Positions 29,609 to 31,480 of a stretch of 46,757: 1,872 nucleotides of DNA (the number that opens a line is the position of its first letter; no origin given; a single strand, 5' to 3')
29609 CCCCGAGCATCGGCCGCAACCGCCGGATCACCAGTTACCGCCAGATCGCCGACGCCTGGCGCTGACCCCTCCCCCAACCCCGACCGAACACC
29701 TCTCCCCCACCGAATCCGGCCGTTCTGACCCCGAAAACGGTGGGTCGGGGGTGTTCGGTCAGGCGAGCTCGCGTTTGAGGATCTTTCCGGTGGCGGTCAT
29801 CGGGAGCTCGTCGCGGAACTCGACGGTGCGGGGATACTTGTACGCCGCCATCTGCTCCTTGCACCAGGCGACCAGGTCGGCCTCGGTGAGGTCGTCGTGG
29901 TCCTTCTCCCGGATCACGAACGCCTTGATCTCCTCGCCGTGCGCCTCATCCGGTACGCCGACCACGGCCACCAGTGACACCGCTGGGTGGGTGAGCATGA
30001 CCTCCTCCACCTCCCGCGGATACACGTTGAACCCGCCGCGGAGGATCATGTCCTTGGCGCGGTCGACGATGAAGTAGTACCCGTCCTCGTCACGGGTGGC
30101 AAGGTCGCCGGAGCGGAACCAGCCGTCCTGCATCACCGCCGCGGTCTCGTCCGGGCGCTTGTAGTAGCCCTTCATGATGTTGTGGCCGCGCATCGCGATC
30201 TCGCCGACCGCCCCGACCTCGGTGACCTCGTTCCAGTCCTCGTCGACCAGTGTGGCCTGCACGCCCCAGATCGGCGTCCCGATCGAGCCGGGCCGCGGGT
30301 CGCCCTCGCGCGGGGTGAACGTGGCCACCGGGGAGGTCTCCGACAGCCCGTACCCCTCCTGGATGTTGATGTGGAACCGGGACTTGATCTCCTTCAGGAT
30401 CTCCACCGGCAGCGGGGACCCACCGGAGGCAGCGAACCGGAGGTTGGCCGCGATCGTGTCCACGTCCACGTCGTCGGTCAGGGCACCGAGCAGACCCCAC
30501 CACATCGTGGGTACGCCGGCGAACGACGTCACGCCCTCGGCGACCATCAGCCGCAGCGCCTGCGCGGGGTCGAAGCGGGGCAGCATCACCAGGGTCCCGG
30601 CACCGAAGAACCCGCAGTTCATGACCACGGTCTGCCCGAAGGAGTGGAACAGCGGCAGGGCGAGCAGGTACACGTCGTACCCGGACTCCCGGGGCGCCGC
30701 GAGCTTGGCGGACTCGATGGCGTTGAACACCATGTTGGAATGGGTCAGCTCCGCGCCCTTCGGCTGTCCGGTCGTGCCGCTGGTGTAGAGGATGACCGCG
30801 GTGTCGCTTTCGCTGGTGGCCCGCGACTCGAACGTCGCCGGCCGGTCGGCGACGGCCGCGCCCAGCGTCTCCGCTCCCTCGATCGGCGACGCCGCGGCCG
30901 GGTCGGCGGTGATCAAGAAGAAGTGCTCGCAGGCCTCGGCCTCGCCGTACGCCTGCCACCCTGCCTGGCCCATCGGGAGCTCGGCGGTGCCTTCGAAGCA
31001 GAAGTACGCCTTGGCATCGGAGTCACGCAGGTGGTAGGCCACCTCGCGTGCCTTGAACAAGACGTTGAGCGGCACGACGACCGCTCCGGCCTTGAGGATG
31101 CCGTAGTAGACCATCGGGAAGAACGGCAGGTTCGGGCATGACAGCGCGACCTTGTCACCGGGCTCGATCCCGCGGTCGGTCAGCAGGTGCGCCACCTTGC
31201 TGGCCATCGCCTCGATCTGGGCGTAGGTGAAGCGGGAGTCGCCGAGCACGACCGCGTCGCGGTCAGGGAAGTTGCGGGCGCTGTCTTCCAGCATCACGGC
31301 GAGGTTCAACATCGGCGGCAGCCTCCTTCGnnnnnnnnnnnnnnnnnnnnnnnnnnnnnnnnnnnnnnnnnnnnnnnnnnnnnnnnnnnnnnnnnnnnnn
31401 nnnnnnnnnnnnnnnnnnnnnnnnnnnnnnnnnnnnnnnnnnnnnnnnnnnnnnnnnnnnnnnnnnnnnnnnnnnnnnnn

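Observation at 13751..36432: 50-nt palindromic repeat family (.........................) with compensatory arm substitutions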

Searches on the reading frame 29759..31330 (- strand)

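Call 12: search_protein_families(library=pfam, proteins=[window:29759-31330:-])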
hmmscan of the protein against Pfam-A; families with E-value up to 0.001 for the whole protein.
window:29759-31330:- (523 aa): 2 families
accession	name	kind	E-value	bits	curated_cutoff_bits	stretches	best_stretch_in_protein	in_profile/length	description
PF00501.34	AMP-binding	-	3.2e-90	303.1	29.9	1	14-390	1-384/384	AMP-binding enzyme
PF13193.12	AMP-binding_C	-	2.3e-22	80.1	24.5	1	440-516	1-76/76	AMP-binding enzyme C-terminal domain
